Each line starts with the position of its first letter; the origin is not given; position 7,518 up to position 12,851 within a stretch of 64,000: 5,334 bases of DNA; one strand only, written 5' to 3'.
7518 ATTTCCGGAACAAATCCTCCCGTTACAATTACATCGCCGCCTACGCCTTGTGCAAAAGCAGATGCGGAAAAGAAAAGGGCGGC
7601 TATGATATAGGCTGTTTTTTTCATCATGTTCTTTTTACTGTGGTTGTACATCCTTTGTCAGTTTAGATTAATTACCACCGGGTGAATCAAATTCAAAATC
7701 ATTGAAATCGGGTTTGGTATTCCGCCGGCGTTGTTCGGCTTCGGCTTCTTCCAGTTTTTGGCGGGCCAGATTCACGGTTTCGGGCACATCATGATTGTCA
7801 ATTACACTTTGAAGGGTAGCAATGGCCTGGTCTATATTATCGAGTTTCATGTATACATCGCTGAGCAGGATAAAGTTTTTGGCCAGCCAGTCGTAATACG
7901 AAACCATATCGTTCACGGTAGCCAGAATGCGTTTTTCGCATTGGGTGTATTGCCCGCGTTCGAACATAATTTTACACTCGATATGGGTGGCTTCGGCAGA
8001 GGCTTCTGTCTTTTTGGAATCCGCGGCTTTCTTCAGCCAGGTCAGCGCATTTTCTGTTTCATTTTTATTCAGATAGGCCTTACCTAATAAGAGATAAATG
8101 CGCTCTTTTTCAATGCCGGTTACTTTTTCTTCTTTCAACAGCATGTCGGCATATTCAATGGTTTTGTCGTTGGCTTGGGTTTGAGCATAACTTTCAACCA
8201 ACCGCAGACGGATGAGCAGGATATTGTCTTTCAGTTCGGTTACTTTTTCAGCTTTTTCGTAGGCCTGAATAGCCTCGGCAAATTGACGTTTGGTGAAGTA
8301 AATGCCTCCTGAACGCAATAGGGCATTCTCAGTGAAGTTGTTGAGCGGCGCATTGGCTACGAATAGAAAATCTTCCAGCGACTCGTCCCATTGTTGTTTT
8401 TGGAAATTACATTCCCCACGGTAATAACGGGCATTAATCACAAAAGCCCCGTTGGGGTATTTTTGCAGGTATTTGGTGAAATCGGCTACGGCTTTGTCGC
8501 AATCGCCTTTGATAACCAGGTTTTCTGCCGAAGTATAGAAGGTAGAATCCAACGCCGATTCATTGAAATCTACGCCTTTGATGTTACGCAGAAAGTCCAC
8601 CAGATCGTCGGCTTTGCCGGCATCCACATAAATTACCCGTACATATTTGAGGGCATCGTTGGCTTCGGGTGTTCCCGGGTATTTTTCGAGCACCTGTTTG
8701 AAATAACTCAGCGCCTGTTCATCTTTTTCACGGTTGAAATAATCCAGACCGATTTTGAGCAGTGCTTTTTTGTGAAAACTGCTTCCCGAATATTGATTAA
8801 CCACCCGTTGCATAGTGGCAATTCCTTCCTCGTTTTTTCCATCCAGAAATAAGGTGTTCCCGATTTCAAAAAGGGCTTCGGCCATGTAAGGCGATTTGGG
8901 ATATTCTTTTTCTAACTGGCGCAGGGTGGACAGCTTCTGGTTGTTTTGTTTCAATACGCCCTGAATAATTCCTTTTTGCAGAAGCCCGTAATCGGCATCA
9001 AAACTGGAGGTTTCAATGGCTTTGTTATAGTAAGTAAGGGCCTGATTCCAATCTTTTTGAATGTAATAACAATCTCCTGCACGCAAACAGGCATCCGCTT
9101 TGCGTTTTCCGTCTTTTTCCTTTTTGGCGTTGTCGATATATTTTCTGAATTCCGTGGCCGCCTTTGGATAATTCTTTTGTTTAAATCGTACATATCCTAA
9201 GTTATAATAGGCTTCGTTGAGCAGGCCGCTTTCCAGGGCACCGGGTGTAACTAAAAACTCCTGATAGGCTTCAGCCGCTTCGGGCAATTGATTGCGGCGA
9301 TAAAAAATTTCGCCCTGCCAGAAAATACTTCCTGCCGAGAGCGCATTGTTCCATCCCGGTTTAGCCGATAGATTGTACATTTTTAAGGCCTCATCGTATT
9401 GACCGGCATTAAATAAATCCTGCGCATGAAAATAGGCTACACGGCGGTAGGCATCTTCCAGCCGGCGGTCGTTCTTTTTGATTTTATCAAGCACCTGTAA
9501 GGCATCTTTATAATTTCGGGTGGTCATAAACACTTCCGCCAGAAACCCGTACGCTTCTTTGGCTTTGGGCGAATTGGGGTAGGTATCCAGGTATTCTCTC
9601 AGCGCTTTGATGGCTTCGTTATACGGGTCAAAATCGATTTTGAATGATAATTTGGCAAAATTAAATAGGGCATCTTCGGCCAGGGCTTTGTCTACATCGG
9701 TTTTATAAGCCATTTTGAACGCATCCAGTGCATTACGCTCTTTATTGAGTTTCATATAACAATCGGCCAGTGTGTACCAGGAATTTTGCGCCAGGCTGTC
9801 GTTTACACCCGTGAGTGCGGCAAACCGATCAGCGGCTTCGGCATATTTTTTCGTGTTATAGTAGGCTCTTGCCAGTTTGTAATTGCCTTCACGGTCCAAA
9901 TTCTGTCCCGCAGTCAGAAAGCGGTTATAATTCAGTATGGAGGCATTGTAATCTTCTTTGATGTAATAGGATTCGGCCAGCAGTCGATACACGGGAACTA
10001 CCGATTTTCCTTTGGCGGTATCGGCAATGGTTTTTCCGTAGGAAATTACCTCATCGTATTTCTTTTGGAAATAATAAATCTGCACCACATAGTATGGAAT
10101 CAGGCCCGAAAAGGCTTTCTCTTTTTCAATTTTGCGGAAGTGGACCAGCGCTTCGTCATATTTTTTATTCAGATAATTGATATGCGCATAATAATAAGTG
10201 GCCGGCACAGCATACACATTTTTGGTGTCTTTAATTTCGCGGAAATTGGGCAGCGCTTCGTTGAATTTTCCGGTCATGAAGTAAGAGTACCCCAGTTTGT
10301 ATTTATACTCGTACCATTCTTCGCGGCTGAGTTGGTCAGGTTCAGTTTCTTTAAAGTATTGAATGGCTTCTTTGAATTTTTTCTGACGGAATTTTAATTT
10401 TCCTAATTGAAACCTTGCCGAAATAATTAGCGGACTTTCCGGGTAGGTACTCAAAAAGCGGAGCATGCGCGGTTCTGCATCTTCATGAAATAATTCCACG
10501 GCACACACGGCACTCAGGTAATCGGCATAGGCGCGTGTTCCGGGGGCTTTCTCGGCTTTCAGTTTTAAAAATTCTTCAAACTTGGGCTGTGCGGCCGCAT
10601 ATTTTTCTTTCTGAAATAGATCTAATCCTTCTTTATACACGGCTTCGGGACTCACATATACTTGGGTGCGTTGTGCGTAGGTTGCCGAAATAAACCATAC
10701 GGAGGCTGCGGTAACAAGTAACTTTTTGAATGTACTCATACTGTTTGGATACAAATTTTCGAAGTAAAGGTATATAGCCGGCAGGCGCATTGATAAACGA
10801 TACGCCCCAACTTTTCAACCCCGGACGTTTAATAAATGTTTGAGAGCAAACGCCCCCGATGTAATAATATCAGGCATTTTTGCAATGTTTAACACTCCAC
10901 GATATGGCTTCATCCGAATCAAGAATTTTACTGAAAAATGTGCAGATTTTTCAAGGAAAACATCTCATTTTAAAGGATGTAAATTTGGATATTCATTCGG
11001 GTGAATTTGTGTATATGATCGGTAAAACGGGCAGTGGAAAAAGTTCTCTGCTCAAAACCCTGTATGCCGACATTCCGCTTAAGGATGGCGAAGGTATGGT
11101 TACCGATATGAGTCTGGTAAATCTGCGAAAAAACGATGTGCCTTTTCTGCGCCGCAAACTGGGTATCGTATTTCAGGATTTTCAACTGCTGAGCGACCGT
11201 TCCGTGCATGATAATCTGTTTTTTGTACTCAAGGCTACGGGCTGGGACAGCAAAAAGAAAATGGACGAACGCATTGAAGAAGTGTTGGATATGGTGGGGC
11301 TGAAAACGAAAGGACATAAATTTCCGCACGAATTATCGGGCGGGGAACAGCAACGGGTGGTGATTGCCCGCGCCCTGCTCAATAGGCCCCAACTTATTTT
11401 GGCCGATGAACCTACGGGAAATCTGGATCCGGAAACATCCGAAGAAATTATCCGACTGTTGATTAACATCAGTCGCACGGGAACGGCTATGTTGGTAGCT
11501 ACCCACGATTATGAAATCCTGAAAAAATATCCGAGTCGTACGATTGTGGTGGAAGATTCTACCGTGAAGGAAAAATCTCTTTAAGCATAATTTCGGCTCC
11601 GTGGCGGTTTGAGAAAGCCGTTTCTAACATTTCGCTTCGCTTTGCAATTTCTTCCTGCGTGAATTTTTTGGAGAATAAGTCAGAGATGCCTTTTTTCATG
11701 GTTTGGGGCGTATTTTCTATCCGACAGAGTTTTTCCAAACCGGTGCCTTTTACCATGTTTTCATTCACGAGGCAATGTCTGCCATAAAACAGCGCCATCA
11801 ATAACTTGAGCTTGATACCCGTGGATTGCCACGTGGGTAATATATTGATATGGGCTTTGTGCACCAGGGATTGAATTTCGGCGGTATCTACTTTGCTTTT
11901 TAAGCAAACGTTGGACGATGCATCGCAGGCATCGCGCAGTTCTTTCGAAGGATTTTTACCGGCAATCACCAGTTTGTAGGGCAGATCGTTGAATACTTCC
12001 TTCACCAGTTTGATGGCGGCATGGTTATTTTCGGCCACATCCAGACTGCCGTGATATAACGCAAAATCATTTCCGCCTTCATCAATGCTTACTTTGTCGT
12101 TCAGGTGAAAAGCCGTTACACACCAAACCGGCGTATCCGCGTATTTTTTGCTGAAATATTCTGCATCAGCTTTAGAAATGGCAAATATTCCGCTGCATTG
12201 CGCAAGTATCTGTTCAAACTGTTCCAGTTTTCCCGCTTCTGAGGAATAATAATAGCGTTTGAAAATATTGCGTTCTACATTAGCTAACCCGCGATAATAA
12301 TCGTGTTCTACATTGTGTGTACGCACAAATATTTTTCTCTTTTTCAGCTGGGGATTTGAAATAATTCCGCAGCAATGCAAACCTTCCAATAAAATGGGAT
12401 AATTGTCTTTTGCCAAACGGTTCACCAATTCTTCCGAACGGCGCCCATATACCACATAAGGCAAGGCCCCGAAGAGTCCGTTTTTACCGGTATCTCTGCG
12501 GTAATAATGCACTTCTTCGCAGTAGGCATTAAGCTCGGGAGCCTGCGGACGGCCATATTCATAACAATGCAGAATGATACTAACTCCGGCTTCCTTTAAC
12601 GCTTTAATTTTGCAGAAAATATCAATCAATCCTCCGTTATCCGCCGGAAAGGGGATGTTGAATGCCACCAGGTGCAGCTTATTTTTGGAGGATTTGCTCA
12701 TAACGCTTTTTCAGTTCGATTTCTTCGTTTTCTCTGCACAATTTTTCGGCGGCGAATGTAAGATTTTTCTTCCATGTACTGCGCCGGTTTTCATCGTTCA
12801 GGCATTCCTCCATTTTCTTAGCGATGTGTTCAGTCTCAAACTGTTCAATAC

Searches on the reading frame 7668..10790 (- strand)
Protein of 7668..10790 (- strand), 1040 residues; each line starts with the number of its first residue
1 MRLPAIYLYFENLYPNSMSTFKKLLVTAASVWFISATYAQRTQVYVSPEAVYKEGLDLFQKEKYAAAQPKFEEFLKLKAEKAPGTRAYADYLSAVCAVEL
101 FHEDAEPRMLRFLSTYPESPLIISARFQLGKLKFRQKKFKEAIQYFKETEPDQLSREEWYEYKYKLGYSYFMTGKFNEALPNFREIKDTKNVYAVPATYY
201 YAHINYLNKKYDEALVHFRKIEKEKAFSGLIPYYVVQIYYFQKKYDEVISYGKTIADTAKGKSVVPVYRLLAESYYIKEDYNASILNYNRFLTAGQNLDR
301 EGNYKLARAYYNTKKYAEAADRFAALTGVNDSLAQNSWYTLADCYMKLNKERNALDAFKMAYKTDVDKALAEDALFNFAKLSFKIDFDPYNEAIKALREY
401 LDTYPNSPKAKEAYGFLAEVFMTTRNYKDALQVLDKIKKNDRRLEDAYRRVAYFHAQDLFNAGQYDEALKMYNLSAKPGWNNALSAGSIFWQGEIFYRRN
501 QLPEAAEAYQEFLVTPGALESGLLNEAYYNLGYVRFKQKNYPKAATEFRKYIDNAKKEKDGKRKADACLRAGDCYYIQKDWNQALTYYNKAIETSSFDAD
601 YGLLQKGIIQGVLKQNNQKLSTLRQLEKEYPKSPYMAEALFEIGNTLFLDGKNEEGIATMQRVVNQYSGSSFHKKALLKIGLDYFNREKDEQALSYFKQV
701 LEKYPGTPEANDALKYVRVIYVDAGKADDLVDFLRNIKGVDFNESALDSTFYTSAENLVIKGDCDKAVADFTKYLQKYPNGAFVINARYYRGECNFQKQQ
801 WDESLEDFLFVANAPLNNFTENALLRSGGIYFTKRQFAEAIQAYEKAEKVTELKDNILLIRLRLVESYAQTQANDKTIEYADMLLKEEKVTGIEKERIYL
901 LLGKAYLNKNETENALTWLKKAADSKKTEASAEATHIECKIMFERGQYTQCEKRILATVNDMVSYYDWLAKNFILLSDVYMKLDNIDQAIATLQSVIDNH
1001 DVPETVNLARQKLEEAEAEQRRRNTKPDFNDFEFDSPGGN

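Call 8: search_protein_families(library=pfam, proteins=[window:7668-10790:-], max_evalue=0.001)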
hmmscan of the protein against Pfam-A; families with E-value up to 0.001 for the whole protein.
window:7668-10790:- (1040 aa): 20 families
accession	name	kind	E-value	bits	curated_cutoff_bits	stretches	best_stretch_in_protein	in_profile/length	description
PF13432.12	TPR_16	-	2.5e-48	162.5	32.7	3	304-363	1-59/65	Tetratricopeptide repeat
PF07719.23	TPR_2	-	8.1e-48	157.1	27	1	565-593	1-29/34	Tetratricopeptide repeat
PF13174.12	TPR_6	-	2.3e-43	144.3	26.3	1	676-706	2-32/33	Tetratricopeptide repeat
PF13424.12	TPR_12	-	5.6e-34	116.6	30.1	2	525-593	3-73/77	Tetratricopeptide repeat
PF00515.34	TPR_1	-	8e-34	114.5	27.8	1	565-593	1-29/34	Tetratricopeptide repeat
PF14559.12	TPR_19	-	9.6e-25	87.1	25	1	390-443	7-57/68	Tetratricopeptide repeat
PF13428.12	TPR_14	-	9.1e-24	82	23.5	0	390-415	17-42/44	Tetratricopeptide repeat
PF12895.13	ANAPC3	-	2.7e-23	82.5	27.2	2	390-472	5-79/82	Anaphase-promoting complex, cyclosome, subunit 3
PF13181.12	TPR_8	-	3.4e-17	61.5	25.7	0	897-926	2-31/34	Tetratricopeptide repeat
PF09976.15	TPR_21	-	3.4e-11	43.7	25.5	1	378-513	43-173/193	Tetratricopeptide repeat-like domain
PF13374.12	TPR_10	-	6.7e-10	39.1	27.5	0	676-704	4-32/42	Tetratricopeptide repeat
PF13176.12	TPR_7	-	1.7e-09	37.5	27.9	0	900-929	3-32/36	Tetratricopeptide repeat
PF23914.1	TPR_CcmH_CycH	-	1.9e-08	34.7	42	1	335-439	50-149/158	Cytochrome c-type biogenesis protein H TPR domain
PF17874.7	TPR_MalT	-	1.2e-06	28.5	45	0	838-996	146-306/336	MalT-like TPR region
PF13414.12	TPR_11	-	2.8e-06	27.3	26.8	0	572-596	1-25/42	TPR repeat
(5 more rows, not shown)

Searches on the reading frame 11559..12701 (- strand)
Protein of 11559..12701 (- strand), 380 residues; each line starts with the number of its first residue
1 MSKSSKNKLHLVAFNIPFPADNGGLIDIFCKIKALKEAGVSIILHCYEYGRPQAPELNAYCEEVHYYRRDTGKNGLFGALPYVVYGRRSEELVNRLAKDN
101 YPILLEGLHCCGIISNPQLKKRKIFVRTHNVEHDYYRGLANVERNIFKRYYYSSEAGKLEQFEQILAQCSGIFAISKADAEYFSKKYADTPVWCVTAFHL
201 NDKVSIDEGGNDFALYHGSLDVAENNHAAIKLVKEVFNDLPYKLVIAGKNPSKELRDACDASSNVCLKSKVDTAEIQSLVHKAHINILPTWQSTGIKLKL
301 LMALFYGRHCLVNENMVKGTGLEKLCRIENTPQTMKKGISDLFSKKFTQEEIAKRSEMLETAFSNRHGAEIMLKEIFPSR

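Call 8: search_protein_families(library=pfam, proteins=[window:11559-12701:-], max_evalue=0.001)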
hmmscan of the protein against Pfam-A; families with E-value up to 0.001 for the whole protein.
window:11559-12701:- (380 aa): 2 families
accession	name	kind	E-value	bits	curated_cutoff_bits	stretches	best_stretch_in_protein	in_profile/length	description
PF13692.12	Glyco_trans_1_4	-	1.9e-07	31.9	27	1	216-314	6-107/142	Glycosyl transferases group 1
PF00534.26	Glycos_transf_1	-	0.00012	22.1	26.4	1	209-297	13-108/172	Glycosyl transferases group 1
